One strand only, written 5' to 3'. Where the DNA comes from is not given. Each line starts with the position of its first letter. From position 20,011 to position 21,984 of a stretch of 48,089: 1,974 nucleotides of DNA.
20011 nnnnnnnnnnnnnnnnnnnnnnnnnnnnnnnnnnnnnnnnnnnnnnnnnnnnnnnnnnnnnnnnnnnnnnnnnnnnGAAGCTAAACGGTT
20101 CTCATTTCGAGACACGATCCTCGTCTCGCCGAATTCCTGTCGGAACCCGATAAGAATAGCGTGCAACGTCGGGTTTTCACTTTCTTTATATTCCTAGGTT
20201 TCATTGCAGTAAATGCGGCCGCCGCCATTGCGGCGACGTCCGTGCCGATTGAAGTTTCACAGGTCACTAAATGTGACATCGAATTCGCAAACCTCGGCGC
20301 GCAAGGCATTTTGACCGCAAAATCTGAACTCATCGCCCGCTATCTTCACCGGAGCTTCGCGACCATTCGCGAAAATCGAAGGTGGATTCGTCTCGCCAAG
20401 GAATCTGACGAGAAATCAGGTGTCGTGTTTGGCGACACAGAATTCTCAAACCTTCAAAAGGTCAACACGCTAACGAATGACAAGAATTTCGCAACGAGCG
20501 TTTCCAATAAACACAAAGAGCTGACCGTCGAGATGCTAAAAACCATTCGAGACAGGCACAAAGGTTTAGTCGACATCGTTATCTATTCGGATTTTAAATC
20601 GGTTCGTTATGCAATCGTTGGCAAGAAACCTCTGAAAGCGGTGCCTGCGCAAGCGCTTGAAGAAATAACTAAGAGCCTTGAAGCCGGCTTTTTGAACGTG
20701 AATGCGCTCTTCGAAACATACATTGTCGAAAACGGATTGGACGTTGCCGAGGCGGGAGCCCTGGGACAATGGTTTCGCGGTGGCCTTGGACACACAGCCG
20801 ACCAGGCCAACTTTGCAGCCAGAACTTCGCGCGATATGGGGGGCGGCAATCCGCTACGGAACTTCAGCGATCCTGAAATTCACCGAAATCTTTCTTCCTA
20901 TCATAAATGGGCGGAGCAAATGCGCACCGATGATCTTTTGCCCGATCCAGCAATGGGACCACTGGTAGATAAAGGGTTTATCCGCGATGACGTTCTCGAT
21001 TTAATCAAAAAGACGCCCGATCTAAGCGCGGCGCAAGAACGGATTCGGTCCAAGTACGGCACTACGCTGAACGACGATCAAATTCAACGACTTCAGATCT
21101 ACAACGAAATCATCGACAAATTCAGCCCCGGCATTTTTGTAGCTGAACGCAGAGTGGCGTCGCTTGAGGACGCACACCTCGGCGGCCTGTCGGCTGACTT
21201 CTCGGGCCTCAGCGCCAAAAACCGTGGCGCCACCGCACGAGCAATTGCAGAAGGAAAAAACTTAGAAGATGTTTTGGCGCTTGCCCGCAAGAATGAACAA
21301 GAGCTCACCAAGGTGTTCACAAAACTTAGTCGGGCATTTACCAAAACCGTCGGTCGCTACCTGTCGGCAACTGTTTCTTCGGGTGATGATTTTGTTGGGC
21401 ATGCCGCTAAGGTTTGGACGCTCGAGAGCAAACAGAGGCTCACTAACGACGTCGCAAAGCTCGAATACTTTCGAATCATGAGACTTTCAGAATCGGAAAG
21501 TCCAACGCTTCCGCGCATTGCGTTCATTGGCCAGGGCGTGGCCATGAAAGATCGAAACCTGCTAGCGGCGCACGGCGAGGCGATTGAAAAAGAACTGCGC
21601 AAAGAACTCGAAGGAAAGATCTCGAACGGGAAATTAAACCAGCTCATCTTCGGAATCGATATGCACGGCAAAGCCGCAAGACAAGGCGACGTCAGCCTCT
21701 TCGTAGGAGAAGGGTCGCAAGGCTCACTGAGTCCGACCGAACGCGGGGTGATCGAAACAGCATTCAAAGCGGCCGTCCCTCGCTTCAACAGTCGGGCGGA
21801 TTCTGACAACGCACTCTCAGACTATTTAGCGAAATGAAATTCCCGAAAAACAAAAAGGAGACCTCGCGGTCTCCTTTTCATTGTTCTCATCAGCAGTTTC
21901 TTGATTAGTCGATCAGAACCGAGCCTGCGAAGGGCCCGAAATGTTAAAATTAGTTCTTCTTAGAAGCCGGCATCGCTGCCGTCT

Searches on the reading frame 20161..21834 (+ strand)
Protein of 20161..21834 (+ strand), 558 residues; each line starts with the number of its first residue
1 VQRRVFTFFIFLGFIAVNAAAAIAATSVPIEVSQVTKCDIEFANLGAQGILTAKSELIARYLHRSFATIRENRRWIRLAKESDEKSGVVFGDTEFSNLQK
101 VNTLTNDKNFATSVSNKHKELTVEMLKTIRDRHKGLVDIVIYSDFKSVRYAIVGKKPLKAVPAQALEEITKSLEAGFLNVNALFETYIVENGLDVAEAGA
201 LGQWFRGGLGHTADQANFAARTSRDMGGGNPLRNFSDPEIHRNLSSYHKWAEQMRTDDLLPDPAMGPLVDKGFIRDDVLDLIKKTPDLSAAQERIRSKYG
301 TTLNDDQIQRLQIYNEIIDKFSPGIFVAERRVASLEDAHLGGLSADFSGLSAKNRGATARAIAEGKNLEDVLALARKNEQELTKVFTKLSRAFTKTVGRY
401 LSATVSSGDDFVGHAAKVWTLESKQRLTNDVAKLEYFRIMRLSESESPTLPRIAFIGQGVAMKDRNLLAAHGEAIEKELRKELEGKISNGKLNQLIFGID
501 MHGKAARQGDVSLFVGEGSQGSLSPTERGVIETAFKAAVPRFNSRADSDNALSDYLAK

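Call 3: search_protein_families(library=pfam, proteins=[window:20161-21834:+], max_evalue=1)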
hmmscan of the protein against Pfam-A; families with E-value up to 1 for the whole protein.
window:20161-21834:+ (558 aa): 1 family
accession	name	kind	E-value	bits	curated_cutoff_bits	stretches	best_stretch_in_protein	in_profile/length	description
PF08270.16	PRD_Mga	-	0.16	12.3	23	1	269-313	47-91/220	M protein trans-acting positive regulator (MGA) PRD domain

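Call 4: search_protein_families(library=ncbifam, proteins=[window:20161-21834:+], max_evalue=1)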
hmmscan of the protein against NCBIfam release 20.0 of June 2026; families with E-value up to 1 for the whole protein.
window:20161-21834:+ (558 aa): 0 families

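Call 31: find_homologous_proteins(query=window:20161-21834:+, max_evalue=0.01)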
Query window:20161-21834:+ (558 aa): 25 proteins with E <= 0.01 among 8000 candidates.
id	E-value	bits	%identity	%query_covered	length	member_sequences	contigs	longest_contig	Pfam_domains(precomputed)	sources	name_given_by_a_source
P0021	0.0e+0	1226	100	100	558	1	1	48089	-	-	-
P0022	2.5e-167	576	52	100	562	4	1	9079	-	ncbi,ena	-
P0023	2.9e-164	566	54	94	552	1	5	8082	-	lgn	-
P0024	3.1e-164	566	52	94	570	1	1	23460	-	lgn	-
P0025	2.7e-163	563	52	94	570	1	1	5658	-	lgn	-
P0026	2.2e-160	553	52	93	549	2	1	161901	-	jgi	-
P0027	4.9e-155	535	51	91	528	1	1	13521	-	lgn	-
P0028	8.2e-154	531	50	91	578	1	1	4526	-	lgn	-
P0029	7.0e-151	522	49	94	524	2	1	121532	-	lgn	-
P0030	1.1e-147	511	48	99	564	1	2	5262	-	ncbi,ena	-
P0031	1.6e-147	510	49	91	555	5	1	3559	-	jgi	jgi:hypothetical protein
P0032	5.9e-147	509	47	96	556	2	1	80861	-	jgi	jgi:hypothetical protein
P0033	2.4e-146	507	49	99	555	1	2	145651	-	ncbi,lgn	ncbi:hypothetical protein BH10BDE1_BH10BDE1_19070 [soil metagenome]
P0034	2.4e-146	507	47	98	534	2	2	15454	-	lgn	-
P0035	3.8e-146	506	46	98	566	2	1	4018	-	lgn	-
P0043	4.0e-88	315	40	87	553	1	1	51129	-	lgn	-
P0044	3.5e-69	252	33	91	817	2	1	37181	-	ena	-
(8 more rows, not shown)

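Call 33: find_encoding_contigs(protein=P0026, flank=5000, max_places=1)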
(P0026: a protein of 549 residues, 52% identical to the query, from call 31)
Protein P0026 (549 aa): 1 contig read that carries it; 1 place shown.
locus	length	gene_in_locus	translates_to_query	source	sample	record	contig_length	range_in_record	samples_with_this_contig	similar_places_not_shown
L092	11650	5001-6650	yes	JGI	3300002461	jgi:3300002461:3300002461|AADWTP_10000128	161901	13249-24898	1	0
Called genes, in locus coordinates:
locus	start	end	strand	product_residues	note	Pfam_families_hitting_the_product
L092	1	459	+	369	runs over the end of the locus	PF01464:SLT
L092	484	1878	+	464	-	-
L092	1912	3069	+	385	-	PF13379:NMT1_2, PF09084:NMT1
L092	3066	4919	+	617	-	PF00512:HisKA, PF02518:HATPase_c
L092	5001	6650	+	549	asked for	-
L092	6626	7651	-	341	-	PF12146:Hydrolase_4, PF12697:Abhydrolase_6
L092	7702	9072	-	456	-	PF00154:RecA_N, PF06745:ATPase (faint), PF08423:Rad51, PF01637:ATPase_2 (weak), PF27531:MT3502_N (weak), PF21096:RecA_C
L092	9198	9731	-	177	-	PF02464:CinA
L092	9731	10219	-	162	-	PF04608:PgpA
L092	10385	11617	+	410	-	PF00437:T2SSE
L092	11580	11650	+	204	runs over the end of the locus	PF21982:RecX_HTH1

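Call 34: find_encoding_contigs(protein=P0029, flank=5000, max_places=1)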
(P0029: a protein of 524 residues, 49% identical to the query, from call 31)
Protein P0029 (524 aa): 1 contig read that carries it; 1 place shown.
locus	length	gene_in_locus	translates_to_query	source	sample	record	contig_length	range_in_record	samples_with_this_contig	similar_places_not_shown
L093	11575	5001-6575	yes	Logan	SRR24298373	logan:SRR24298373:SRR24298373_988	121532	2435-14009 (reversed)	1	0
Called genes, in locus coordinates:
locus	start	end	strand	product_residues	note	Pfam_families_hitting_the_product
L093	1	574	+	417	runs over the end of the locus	PF00579:tRNA-synt_1b, PF22421:SYY_C-terminal (weak), PF01479:S4 (faint)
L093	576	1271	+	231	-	PF00111:Fer2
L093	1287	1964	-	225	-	-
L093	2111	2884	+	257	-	PF00300:His_Phos_1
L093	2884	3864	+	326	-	PF00490:ALAD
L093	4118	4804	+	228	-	-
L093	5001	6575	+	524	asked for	-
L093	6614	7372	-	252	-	-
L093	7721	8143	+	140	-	PF02954:HTH_8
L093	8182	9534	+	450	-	PF00595:PDZ (weak), PF13180:PDZ_2 (weak), PF17820:PDZ_6, PF03572:Peptidase_S41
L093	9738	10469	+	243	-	-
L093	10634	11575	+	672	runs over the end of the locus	PF06271:RDD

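Call 35: find_encoding_contigs(protein=P0033, flank=5000, max_places=1)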
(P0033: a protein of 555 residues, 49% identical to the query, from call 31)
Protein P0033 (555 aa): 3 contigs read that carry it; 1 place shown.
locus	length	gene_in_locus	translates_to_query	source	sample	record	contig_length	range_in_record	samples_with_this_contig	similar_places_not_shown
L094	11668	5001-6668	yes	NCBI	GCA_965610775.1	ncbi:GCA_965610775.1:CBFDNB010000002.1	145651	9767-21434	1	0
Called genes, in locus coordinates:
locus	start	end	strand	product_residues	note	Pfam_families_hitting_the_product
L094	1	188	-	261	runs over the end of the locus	PF00460:Flg_bb_rod, PF22692:LlgE_F_G_D1, PF06429:Flg_bbr_C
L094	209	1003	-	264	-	PF00460:Flg_bb_rod, PF22692:LlgE_F_G_D1, PF06429:Flg_bbr_C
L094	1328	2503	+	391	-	PF01464:SLT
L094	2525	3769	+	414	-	PF00696:AA_kinase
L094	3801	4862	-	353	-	PF12146:Hydrolase_4 (weak), PF12697:Abhydrolase_6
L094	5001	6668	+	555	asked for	-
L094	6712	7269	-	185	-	-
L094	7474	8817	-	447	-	PF00154:RecA_N, PF06745:ATPase (faint), PF08423:Rad51, PF01637:ATPase_2 (weak), PF27531:MT3502_N (weak), PF21096:RecA_C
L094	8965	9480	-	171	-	PF02464:CinA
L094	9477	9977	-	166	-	PF04608:PgpA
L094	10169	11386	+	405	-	PF00437:T2SSE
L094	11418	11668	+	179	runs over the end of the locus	PF21982:RecX_HTH1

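Call 36: find_encoding_contigs(protein=P0043, flank=5000, max_places=1)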
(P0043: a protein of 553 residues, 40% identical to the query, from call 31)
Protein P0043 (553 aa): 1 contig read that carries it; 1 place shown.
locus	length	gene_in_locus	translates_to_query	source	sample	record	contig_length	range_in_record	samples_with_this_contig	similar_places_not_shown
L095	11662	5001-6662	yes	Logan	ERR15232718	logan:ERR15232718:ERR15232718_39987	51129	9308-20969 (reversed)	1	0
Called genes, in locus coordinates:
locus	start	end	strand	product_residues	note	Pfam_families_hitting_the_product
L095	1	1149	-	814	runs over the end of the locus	PF00270:DEAD, PF04851:ResIII (weak), PF00271:Helicase_C, PF08482:HrpB_C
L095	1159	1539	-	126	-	-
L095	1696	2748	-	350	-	PF00383:dCMP_cyt_deam_1, PF01872:RibD_C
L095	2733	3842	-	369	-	PF20510:HgmA_N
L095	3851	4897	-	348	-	PF14696:Glyoxalase_5, PF00903:Glyoxalase, PF13669:Glyoxalase_4 (weak)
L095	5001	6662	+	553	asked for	-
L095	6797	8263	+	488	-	-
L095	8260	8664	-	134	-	-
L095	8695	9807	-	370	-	PF05970:PIF1, PF21530:Pif1_2B_dom (faint)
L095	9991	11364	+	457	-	PF05761:5_nucleotid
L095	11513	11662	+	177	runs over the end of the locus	-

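Call 37: find_encoding_contigs(protein=P0044, flank=5000, max_places=1)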
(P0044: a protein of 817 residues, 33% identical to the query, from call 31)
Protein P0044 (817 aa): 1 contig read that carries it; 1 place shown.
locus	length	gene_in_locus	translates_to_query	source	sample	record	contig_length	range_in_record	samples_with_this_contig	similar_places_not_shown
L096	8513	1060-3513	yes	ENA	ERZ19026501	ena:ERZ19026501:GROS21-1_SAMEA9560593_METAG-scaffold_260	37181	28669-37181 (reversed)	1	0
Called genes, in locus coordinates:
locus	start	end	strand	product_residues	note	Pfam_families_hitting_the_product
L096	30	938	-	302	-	PF01207:Dus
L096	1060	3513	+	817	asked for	-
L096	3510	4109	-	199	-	PF14512:TM1586_NiRdase (faint), PF00881:Nitroreductase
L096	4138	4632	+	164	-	-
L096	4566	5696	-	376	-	-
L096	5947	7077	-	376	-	-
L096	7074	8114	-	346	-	PF04958:AstA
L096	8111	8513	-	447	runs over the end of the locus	PF01546:Peptidase_M20, PF07687:M20_dimer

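Call 44: search_solved_structures(query=A4, max_evalue=10, show_alignments=3)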
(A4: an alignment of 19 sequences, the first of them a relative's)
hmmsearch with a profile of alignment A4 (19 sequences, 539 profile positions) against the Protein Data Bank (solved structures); distinct sequences matched with E-value up to 10: 1.
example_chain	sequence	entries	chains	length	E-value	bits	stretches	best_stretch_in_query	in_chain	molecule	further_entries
2ld6_A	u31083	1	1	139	0.076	14.8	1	357-416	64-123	Chemotaxis protein CheA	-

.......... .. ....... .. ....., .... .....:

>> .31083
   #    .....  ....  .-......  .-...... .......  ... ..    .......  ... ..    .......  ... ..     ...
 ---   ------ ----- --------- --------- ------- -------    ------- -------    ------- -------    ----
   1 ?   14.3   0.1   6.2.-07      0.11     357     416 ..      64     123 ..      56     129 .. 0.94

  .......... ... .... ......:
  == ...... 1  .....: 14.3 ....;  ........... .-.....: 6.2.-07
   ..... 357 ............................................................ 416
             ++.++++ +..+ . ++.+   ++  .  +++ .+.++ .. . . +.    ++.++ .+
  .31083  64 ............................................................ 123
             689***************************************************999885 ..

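Call 45: search_protein_families(library=pfam, alignment_id=A4, max_evalue=1)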
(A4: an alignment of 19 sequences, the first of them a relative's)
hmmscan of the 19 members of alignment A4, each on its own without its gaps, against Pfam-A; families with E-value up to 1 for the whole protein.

A. member 1, P0021 (558 aa): 1 family
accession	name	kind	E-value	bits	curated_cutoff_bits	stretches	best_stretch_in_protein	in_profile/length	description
PF08270.16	PRD_Mga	-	0.16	12.3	23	1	269-313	47-91/220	M protein trans-acting positive regulator (MGA) PRD domain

B. families by the number of members that match (of 19 scanned): 15 families
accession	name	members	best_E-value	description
PF08270.16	PRD_Mga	3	0.0072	M protein trans-acting positive regulator (MGA) PRD domain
PF20277.3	CTD11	2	0.054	C-terminal domain 11 of the ABC-three component (ABC-3C) systems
PF00702.32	Hydrolase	1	0.015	haloacid dehalogenase-like hydrolase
PF14523.12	Syntaxin_2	1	0.02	Syntaxin-like protein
PF16498.10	SWIRM-assoc_3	1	0.02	SWIRM-associated domain at the C-terminal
PF15497.11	SNAPC5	1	0.024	snRNA-activating protein complex subunit 19, SNAPc subunit 19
PF00998.28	RdRP_3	1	0.049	Viral RNA dependent RNA polymerase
PF05459.17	Herpes_UL69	1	0.1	Herpesvirus transcriptional regulator family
PF25793.1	WH_2nd_NFRKB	1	0.14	NFRKB second winged helix domain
PF22490.1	EndA_linker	1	0.15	tRNA-splicing endonuclease, linker domain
PF04033.18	DUF365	1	0.17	Domain of unknown function (DUF365)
PF05957.18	DUF883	1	0.21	DUF883 N-terminal domain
PF18072.6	FGAR-AT_linker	1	0.22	Formylglycinamide ribonucleotide amidotransferase linker domain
PF05812.17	Herpes_BLRF2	1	0.28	Herpesvirus BLRF2 protein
PF14084.11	DUF4264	1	0.78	Protein of unknown function (DUF4264)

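Call 70: search_protein_families(library=padloc, proteins=[window:20161-21834:+], max_evalue=1)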
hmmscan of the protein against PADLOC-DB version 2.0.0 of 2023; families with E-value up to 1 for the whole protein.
window:20161-21834:+ (558 aa): 0 families

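Call 71: search_protein_families(library=phrogs, proteins=[window:20161-21834:+], max_evalue=1)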
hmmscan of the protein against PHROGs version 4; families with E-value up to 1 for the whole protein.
window:20161-21834:+ (558 aa): 2 families
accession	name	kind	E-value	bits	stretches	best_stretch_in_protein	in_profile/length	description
phrog_37182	-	unknown function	0.2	13.1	1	369-403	35-69/114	-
phrog_6454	-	unknown function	0.31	12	1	337-403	31-92/114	-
